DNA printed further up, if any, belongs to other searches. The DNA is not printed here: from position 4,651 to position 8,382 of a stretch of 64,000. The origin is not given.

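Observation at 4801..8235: Single 1144-aa polypeptide fusing a GH-like barrel, a NodB-type deacetylase and a processive GT2 synthase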

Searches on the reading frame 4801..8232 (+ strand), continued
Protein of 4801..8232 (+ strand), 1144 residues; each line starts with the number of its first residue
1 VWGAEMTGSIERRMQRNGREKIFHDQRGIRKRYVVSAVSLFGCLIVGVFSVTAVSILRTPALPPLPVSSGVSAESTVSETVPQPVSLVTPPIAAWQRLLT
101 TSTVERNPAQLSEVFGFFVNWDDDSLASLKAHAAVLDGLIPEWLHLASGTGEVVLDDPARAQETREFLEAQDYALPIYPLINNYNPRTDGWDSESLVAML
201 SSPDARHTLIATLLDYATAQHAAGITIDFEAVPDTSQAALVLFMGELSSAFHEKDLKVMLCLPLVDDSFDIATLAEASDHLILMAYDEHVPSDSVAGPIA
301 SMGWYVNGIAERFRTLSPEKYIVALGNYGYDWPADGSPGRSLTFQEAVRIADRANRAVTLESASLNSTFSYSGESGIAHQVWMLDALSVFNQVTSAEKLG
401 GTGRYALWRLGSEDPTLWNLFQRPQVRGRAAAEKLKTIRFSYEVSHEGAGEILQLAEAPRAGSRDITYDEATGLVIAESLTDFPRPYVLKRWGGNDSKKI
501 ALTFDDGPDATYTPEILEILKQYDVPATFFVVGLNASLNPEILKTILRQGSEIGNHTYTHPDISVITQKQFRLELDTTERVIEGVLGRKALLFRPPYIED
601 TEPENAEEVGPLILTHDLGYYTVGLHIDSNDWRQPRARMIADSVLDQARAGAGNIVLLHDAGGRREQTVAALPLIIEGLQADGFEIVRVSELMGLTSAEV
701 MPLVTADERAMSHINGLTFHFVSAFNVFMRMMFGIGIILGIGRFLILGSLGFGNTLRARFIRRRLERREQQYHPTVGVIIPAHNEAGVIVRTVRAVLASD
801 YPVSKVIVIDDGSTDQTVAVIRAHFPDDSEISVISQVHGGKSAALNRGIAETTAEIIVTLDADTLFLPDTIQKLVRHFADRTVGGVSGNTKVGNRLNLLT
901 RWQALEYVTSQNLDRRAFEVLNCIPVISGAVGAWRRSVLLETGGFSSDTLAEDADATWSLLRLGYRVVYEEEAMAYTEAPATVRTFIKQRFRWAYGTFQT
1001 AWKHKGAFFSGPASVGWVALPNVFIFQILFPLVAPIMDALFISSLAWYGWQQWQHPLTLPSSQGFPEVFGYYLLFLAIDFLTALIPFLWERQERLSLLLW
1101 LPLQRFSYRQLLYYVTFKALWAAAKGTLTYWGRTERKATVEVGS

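Call 9: search_solved_structures(query=window:4801-8232:+, max_evalue=0.001, show_alignments=0)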
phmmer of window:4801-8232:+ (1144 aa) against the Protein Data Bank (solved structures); distinct sequences matched with E-value up to 0.001: 82 (the best 60 are shown).
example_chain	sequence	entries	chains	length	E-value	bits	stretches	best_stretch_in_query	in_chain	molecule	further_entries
7y51_A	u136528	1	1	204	2.4e-35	124.5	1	495-693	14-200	Predicted xylanase/chitin deacetylase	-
7fbw_A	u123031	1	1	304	4.5e-35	123.6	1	487-693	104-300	Predicted xylanase/chitin deacetylase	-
5o6y_A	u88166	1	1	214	2.4e-31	111.3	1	493-691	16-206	Peptidoglycan N-acetylglucosamine deacetylase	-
2c1g_A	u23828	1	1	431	1.6e-30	108.5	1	496-694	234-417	PEPTIDOGLYCAN GLCNAC DEACETYLASE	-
5o6y_B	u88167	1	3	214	3.3e-30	107.5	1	493-691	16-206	Peptidoglycan N-acetylglucosamine deacetylase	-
4l1g_A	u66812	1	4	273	6.3e-30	106.6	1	493-692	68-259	Peptidoglycan N-acetylglucosamine deacetylase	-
2c1i_A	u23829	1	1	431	7.9e-30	106.2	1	496-694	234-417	PEPTIDOGLYCAN GLCNAC DEACETYLASE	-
7ax7_A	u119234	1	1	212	1.1e-28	102.5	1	497-694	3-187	Endo-1,4-beta-xylanase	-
7bly_A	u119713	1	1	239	7.8e-28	99.6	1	498-695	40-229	Aspergillus niger contig An12c0130, genomic contig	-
6h8l_A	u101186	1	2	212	4.2e-27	97.2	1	497-693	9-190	Peptidoglycan-N-acetylmuramic acid deacetylase PdaC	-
6h8n_A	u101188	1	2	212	2.8e-26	94.4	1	497-693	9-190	Peptidoglycan-N-acetylmuramic acid deacetylase PdaC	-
6hm9_A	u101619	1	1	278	2.8e-25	91.2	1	493-693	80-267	Putative polysaccharide deacetylase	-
5lfz_A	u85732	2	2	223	9.1e-25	89.5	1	497-696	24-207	ArCE4A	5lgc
2c71_A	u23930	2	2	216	3.6e-24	87.5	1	497-704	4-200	GLYCOSIDE HYDROLASE, FAMILY 11:CLOSTRIDIUM CELLULOSOME ENZYME, DOCKERIN TYPE I:POLYSACCHAR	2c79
5jh8_A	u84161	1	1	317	2.3e-23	84.8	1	126-420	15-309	Probable chitinase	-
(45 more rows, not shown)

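Call 18: find_encoding_contigs(protein=P0002, flank=10000, max_places=2)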
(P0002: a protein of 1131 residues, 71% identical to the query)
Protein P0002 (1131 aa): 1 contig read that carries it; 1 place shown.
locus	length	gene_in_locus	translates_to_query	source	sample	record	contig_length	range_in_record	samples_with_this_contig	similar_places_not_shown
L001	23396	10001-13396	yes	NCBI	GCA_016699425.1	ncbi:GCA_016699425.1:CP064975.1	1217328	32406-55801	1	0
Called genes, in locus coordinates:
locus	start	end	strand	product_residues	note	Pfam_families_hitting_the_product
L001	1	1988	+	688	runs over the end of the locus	-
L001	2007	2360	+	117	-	-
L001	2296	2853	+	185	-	PF13385:Laminin_G_3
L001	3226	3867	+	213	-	PF14099:Polysacc_lyase (faint)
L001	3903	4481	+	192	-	-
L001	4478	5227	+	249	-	PF08843:AbiEii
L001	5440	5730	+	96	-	-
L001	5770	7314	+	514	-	PF14592:Chondroitinas_B (weak)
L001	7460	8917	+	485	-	PF03193:RsgA_GTPase (faint), PF00005:ABC_tran, PF02463:SMC_N (faint), PF13191:AAA_16 (faint), PF13476:AAA_23 (faint), PF13555:AAA_29 (faint), PF13304:AAA_21 (faint), PF00005:ABC_tran, +1 more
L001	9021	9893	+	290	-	-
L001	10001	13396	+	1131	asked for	PF00704:Glyco_hydro_18 (weak), PF01522:Polysacc_deac_1, PF13506:Glyco_transf_21, PF00535:Glycos_transf_2, PF13641:Glyco_tranf_2_3, PF01644:Chitin_synth_1 (weak), PF03142:Chitin_synth_2 (faint), PF13632:Glyco_trans_2_3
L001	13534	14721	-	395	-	PF12704:MacB_PCD, PF02687:FtsX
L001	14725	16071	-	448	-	PF00005:ABC_tran, PF02463:SMC_N (faint)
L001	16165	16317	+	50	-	-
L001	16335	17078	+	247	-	PF01794:Ferric_reduct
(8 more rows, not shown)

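Call 19: find_encoding_contigs(protein=P0090, flank=7000, max_places=1)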
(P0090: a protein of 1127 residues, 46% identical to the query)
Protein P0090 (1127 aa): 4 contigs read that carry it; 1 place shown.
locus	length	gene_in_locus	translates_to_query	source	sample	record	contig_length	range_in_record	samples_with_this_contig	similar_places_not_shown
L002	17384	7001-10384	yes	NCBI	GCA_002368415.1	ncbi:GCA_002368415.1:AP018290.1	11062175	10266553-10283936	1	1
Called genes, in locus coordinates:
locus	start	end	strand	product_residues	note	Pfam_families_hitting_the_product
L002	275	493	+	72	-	-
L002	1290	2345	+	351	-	PF01208:URO-D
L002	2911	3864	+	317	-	PF01073:3Beta_HSD, PF01370:Epimerase, PF05368:NmrA, PF07993:NAD_binding_4 (faint), PF16363:GDP_Man_Dehyd (faint), PF13460:NAD_binding_10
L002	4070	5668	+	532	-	PF02310:B12-binding, PF04055:Radical_SAM, PF13282:DUF4070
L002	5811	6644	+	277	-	PF07335:Glyco_hydro_75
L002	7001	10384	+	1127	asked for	PF00704:Glyco_hydro_18, PF01522:Polysacc_deac_1, PF13506:Glyco_transf_21, PF00535:Glycos_transf_2, PF10111:Glyco_tranf_2_2, PF13641:Glyco_tranf_2_3, PF01644:Chitin_synth_1 (weak), PF13632:Glyco_trans_2_3, +1 more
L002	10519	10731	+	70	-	-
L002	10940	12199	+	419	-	PF00583:Acetyltransf_1 (weak), PF13508:Acetyltransf_7 (weak)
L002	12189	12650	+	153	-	PF03652:RuvX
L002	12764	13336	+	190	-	PF06949:DUF1292, PF12527:DUF3727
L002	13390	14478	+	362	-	PF02618:YceG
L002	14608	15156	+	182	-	PF09419:PGP_phosphatase, PF00702:Hydrolase (weak), PF13242:Hydrolase_like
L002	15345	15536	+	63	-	-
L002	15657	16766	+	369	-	PF00696:AA_kinase, PF01472:PUA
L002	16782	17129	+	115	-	PF08869:XisI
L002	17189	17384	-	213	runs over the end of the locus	PF09520:HinfI (faint), PF14511:RE_EcoO109I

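Call 20: find_encoding_contigs(protein=P0079, flank=7000, max_places=1)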
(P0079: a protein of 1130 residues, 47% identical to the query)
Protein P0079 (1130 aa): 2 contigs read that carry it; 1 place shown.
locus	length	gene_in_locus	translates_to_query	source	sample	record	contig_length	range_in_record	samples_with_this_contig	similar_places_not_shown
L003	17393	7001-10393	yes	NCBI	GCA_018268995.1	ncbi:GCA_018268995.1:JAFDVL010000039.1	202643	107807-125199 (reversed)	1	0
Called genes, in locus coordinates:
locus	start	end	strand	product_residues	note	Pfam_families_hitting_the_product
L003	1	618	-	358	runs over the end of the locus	PF03448:MgtE_N (faint), PF14842:FliG_N, PF14841:FliG_M, PF14842:FliG_N (weak), PF01706:FliG_C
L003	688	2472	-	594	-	PF01514:YscJ_FliF, PF08345:YscJ_FliF_C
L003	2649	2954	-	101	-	PF02049:FliE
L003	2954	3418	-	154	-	PF06429:Flg_bbr_C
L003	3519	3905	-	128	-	PF00460:Flg_bb_rod (weak)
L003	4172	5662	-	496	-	PF07995:GSDH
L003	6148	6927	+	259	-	PF00106:adh_short, PF23441:SDR (weak), PF13561:adh_short_C2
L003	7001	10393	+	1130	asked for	PF00704:Glyco_hydro_18, PF01522:Polysacc_deac_1, PF13506:Glyco_transf_21, PF00535:Glycos_transf_2, PF10111:Glyco_tranf_2_2 (weak), PF13641:Glyco_tranf_2_3, PF01644:Chitin_synth_1 (weak), PF13632:Glyco_trans_2_3, +1 more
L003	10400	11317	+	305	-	PF00288:GHMP_kinases_N, PF08544:GHMP_kinases_C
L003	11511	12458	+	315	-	PF13793:Pribosyltran_N, PF00156:Pribosyltran, PF14572:Pribosyl_synth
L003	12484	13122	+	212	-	PF01386:Ribosomal_L25p, PF14693:Ribosomal_TL5_C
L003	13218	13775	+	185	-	PF01195:Pept_tRNA_hydro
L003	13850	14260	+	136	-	PF01250:Ribosomal_S6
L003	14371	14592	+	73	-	PF01084:Ribosomal_S18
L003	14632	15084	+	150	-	PF01281:Ribosomal_L9_N, PF03948:Ribosomal_L9_C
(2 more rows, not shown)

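Call 21: find_encoding_contigs(protein=P0099, flank=7000, max_places=1)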
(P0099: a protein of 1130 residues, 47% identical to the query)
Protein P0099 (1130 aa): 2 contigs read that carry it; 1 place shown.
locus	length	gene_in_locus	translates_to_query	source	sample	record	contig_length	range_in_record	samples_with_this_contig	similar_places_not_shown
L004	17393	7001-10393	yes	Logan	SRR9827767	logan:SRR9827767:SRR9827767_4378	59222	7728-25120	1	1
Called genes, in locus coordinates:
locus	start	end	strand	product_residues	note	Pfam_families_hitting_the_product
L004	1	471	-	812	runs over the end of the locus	PF07660:STN (faint), PF07715:Plug, PF00593:TonB_dep_Rec_b-barrel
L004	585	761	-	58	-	-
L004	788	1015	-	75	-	-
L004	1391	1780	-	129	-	PF04304:DUF454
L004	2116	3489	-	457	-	-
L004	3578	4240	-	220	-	PF05163:DinB (weak), PF04978:MST, PF12867:DinB_2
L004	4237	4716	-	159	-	PF01878:EVE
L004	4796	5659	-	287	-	PF13240:Zn_Ribbon_1 (weak)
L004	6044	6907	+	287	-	PF05235:CHAD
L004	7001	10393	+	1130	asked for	PF00704:Glyco_hydro_18, PF01522:Polysacc_deac_1, PF13506:Glyco_transf_21, PF00535:Glycos_transf_2, PF10111:Glyco_tranf_2_2, PF13641:Glyco_tranf_2_3, PF01644:Chitin_synth_1 (weak), PF13632:Glyco_trans_2_3, +1 more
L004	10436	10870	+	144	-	PF00160:Pro_isomerase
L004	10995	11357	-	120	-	-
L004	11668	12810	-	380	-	PF02445:NadA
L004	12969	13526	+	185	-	PF12728:HTH_17 (weak)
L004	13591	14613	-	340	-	PF00149:Metallophos, PF12850:Metallophos_2 (faint)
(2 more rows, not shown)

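Call 22: find_encoding_contigs(protein=P0106, flank=7000, max_places=1)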
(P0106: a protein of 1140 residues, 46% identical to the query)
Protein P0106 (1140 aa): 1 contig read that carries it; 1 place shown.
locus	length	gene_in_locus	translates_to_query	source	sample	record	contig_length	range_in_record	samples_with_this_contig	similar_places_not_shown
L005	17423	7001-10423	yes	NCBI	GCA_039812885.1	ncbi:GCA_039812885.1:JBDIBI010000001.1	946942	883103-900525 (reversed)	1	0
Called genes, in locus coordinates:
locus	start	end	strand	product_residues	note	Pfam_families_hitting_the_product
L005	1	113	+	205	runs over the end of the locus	PF07638:Sigma70_ECF (weak), PF04542:Sigma70_r2, PF08281:Sigma70_r4_2, PF04545:Sigma70_r4 (weak)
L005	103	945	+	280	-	-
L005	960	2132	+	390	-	PF13349:DUF4097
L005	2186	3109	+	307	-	PF13349:DUF4097 (weak)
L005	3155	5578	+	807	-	PF06452:CBM9_1, PF19313:DUF5916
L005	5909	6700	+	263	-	PF03544:TonB_C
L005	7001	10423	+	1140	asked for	PF00704:Glyco_hydro_18, PF01522:Polysacc_deac_1, PF13506:Glyco_transf_21, PF00535:Glycos_transf_2, PF10111:Glyco_tranf_2_2, PF13641:Glyco_tranf_2_3, PF01644:Chitin_synth_1, PF03142:Chitin_synth_2, +1 more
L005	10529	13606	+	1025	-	PF15902:Sortilin-Vps10 (weak), PF14870:PSII_BNR (faint), PF15902:Sortilin-Vps10 (weak)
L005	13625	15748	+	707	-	PF00512:HisKA, PF02518:HATPase_c, PF00072:Response_reg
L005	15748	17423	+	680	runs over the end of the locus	PF00072:Response_reg, PF17667:Pkinase_fungal (faint), PF00069:Pkinase, PF07714:PK_Tyr_Ser-Thr, PF06293:Kdo (weak), PF07638:Sigma70_ECF, PF04545:Sigma70_r4, PF08281:Sigma70_r4_2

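Call 27: search_protein_families(library=pfam, proteins=[L002:5811-6641:+], max_evalue=10)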
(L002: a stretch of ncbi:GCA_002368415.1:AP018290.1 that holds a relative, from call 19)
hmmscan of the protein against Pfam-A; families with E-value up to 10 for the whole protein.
L002:5811-6641:+ (277 aa): 1 family
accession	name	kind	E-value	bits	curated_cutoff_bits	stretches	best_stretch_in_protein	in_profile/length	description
PF07335.16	Glyco_hydro_75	-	1.8e-11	45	27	1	149-265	38-152/165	Fungal chitosanase of glycosyl hydrolase group 75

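Call 32: search_dna_similar(query=window:4816-8232:+, collection=plasmids, mode=protein, max_rows=40, max_evalue=1e-10)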
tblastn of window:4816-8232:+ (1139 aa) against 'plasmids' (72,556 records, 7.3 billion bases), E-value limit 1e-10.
Records with a match: 1183; places in all: 1377; records where one place covers at least 80% of the query: 32.
Best place of each record, by identity: <60% 1183.
By first word of the organism name: Bacillus 241; Rhizobium 192; Sinorhizobium 151; Ralstonia 129; Escherichia 68; Streptomyces 25; Ensifer 16; Bradyrhizobium 15; Priestia 15; Enterococcus 14; and 122 more.
By predicted mobility (MOB-suite, as given by PLSDB): non-mobilizable 504; conjugative 426; mobilizable 253.
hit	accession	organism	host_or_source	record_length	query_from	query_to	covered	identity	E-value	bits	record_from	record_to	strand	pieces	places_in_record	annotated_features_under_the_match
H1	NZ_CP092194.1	Deinococcus sp. KNUC1210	Setaria viridis,cell ...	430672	17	1136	98%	42.3%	0e+0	819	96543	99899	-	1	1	glycosyltransferase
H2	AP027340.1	Sphingobium sp. TomTYG73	-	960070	9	1136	99%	39.8%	0e+0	722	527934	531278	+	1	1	glycosyl transferase family 2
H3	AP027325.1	Sphingobium sp. TomTYG46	-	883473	9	1136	99%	39.7%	0e+0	721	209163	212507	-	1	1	glycosyl transferase family 2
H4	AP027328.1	Sphingobium sp. TomTYG64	-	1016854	10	1136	99%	39.7%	0e+0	718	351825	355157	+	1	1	glycosyl transferase family 2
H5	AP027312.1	Sphingobium sp. TomMM7A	-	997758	9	1136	99%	39.6%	0e+0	720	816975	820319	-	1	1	glycosyl transferase family 2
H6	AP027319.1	Sphingobium sp. TomTYG42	-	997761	9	1136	99%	39.6%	0e+0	720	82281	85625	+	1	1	glycosyl transferase family 2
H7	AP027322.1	Sphingobium sp. TomTYG43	-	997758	9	1136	99%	39.6%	0e+0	720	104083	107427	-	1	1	glycosyl transferase family 2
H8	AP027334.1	Sphingobium sp. TomTYG71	-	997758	9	1136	99%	39.6%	0e+0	720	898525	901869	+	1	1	glycosyl transferase family 2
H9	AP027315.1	Sphingobium sp. TomMM15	-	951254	9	1136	99%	39.3%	0e+0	714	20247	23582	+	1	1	glycosyl transferase family 2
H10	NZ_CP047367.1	Bacillus nitratireducens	Solanum lycopersicum L.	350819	5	1136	99%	37.8%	0e+0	767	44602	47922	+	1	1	glycosyltransferase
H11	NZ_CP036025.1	Bacillus mycoides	cell culture,soil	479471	5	1139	100%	37.5%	0e+0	753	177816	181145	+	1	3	glycosyltransferase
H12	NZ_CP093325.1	Bacillus sp. N5-665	whole organism,peat soil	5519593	5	1136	99%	37.5%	0e+0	742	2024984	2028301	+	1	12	none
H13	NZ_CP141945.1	Novosphingobium sp. RL4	Rheum palmatum L.,Single ...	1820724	17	1136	98%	37.7%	0e+0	688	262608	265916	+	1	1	none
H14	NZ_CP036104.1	Bacillus mycoides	cell culture,soil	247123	5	1136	99%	36.8%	0e+0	755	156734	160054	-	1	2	glycosyltransferase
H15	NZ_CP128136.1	Bacillus mycoides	bacterial isolate,field soil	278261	5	1136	99%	36.8%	0e+0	755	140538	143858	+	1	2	glycosyltransferase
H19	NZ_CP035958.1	Bacillus mycoides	cell culture,soil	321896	5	1139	100%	36.2%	0e+0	731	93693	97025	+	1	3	glycosyltransferase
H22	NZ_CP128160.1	Bacillus sp. DX3.1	bacterial isolate,field soil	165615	102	1139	87%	39.5%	0e+0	749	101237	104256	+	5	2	none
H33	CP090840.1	Streptomyces viridifaciens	Whole organism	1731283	495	1137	49%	43.6%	2e-73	418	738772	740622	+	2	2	bifunctional polysaccharide deacetylase/glycosyltransferase family 2 ...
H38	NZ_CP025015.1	Rhizobium leguminosarum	Lotus corniculatus,Bacteria culture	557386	453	994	40%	33.1%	4e-24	220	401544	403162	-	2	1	nodC: chitooligosaccharide synthase NodC | nodB: chitooligosaccharide deacetylase NodB | NodA family N-acyltransferase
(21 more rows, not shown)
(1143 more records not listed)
